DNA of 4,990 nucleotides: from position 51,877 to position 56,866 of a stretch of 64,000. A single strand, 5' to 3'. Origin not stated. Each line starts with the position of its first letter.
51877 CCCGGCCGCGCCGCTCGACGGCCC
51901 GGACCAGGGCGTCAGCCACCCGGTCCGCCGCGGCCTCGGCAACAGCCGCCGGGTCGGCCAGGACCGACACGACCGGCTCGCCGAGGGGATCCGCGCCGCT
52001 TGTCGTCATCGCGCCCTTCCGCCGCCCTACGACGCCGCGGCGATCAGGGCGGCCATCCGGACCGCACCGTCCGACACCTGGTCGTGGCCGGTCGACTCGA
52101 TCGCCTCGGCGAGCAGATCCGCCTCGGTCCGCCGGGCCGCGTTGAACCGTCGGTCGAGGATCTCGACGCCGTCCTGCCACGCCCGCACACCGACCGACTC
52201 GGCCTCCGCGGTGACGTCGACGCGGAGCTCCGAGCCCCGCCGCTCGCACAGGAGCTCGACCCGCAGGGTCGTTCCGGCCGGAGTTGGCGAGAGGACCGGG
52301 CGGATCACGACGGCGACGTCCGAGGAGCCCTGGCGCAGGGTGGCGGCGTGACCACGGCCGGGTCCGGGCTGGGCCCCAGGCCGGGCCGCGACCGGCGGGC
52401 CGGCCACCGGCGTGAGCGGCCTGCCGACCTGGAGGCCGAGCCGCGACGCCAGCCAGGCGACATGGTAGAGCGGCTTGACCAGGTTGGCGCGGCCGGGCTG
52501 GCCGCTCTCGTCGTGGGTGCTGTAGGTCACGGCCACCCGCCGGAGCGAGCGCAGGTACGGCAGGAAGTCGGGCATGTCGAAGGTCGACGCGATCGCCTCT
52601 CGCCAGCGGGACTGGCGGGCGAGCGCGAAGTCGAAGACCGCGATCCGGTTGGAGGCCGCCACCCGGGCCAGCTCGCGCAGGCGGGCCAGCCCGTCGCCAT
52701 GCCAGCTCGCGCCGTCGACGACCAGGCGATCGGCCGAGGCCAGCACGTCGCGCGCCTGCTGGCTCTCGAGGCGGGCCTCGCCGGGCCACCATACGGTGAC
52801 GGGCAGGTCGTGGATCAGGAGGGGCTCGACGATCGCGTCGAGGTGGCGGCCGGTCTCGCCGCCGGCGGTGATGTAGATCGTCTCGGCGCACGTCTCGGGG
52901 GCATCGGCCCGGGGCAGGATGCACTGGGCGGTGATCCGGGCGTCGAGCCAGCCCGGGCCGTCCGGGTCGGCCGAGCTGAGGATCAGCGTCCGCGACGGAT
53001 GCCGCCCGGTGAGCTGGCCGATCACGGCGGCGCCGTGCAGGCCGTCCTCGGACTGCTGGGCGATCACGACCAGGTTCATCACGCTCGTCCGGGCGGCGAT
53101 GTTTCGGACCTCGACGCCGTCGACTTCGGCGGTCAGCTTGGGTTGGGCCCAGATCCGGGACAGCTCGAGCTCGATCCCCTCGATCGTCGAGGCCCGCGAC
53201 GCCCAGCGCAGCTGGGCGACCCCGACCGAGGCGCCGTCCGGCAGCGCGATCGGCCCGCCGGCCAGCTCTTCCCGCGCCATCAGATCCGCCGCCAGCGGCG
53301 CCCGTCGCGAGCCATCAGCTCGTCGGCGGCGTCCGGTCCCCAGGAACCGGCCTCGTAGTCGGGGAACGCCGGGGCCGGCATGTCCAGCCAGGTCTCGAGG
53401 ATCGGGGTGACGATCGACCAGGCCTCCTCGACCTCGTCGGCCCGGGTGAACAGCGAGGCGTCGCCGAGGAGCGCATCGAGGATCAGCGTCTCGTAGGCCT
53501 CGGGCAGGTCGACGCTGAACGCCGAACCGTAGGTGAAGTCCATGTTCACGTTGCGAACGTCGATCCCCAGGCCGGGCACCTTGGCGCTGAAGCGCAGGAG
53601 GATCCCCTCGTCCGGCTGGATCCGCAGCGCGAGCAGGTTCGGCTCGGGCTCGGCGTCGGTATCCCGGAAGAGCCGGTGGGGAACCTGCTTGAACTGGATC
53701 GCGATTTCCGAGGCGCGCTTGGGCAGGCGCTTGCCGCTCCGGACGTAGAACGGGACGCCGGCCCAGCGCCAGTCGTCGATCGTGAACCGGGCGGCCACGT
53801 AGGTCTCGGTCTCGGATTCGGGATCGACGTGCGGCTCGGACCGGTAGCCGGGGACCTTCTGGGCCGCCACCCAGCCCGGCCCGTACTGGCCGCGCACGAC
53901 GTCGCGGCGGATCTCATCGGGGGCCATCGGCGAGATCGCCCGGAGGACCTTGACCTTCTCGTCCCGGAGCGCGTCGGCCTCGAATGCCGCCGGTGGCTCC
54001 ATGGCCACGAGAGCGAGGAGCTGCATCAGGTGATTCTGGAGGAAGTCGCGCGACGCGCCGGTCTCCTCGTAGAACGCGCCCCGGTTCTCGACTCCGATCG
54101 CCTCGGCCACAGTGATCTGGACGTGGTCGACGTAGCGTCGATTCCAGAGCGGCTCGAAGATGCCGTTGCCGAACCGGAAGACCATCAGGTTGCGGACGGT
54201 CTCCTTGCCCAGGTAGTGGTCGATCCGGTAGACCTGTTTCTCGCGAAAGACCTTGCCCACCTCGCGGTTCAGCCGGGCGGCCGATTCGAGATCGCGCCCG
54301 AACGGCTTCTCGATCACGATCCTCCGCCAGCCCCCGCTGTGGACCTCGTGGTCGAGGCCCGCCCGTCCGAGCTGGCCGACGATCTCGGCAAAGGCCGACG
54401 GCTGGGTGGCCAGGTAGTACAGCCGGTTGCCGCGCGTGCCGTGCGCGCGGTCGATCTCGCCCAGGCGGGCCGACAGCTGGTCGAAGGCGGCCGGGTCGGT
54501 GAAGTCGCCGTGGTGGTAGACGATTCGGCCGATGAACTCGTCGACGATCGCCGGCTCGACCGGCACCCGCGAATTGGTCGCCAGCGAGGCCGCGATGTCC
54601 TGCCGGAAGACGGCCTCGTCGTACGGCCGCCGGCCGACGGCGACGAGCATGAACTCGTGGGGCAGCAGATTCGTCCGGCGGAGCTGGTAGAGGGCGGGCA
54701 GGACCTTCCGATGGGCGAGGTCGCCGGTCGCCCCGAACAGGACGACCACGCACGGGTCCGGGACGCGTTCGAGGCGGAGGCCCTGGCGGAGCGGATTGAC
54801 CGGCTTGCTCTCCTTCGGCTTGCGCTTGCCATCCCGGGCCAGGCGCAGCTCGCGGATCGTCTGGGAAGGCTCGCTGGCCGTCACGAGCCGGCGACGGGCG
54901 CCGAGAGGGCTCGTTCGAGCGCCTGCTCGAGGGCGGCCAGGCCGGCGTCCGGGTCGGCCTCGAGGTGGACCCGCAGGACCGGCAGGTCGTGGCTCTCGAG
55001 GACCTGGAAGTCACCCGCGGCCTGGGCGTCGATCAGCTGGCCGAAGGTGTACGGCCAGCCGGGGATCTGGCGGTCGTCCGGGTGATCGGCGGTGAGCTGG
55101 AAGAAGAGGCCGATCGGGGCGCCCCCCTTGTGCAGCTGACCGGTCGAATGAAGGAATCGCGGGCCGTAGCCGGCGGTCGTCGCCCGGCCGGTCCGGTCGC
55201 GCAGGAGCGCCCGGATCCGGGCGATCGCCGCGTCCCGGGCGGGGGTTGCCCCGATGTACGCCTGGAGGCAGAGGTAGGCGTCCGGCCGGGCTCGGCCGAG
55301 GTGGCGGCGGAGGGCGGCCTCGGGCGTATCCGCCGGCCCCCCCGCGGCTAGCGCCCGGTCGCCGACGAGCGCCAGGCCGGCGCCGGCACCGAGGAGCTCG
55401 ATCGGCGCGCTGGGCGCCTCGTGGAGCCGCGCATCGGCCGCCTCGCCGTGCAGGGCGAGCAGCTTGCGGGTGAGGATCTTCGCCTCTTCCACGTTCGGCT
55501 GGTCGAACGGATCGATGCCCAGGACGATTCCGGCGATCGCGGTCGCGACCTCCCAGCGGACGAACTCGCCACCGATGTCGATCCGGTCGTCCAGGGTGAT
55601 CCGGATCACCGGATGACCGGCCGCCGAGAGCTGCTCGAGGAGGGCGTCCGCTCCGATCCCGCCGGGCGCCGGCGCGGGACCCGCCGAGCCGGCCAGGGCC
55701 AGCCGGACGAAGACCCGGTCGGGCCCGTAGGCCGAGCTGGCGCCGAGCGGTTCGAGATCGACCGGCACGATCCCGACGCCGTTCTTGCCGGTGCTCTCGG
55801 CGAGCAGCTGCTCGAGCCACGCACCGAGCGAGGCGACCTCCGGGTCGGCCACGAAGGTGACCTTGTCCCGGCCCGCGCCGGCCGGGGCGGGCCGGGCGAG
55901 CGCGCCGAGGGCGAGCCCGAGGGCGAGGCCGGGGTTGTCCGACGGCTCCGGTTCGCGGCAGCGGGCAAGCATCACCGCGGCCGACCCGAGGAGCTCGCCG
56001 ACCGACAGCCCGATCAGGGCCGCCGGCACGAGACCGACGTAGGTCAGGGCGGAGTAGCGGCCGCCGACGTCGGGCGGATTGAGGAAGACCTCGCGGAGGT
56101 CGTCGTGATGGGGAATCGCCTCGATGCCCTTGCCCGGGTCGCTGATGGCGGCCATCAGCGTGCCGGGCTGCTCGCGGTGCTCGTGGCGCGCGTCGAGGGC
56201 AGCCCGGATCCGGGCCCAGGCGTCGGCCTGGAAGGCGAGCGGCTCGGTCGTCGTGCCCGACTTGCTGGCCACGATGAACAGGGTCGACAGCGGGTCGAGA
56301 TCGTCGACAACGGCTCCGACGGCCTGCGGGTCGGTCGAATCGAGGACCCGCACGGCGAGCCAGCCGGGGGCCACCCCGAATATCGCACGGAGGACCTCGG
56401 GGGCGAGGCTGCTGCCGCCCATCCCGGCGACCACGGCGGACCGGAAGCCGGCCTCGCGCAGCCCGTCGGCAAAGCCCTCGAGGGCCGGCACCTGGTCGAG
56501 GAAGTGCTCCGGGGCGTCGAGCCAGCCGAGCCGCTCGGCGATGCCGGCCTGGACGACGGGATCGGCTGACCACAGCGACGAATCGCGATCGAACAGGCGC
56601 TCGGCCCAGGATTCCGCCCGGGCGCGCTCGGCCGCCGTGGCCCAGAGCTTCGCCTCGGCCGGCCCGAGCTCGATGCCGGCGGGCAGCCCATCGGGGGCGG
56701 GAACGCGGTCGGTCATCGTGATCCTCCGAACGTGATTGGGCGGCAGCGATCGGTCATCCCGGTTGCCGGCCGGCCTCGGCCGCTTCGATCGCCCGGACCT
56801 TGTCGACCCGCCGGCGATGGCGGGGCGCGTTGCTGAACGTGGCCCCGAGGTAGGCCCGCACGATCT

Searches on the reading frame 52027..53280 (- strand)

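Call 54: search_protein_families(library=pfam, proteins=[window:52027-53280:-], max_evalue=0.000001)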
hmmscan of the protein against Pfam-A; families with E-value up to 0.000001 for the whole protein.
window:52027-53280:- (417 aa): 2 families
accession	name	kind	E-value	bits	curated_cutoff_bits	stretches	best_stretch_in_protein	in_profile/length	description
PF10128.15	OpcA_G6PD_assem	-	1.5e-19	70.6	27.9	1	90-203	4-115/118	Glucose-6-phosphate dehydrogenase subunit N-terminal domain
PF20171.3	OpcA_G6PD_C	-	1.5e-10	42.1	27.7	1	215-402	3-130/135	Glucose-6-phosphate dehydrogenase subunit C-terminal domain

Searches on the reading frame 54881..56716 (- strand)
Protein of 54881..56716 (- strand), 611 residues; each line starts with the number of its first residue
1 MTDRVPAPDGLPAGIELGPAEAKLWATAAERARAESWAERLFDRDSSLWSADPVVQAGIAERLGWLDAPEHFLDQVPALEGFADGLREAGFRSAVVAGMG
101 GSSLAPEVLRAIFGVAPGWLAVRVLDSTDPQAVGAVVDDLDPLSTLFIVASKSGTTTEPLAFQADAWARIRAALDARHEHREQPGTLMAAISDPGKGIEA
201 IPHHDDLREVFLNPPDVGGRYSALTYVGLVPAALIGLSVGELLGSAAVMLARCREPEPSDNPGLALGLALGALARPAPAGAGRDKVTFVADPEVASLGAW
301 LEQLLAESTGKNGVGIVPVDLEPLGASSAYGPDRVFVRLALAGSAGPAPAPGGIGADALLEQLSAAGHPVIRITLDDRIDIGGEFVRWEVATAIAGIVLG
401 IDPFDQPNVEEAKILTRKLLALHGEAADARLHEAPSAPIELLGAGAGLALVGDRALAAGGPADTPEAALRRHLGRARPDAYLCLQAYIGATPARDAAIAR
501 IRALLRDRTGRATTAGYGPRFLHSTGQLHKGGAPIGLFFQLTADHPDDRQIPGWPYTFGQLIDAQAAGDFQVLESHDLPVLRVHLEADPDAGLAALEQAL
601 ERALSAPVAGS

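Call 54: search_protein_families(library=pfam, proteins=[window:54881-56716:-], max_evalue=0.000001)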
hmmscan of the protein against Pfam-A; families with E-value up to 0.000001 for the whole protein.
window:54881-56716:- (611 aa): 1 family
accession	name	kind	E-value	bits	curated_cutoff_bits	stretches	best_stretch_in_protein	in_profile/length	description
PF00342.24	PGI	-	4.2e-17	62.4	22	1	92-312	97-309/486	Phosphoglucose isomerase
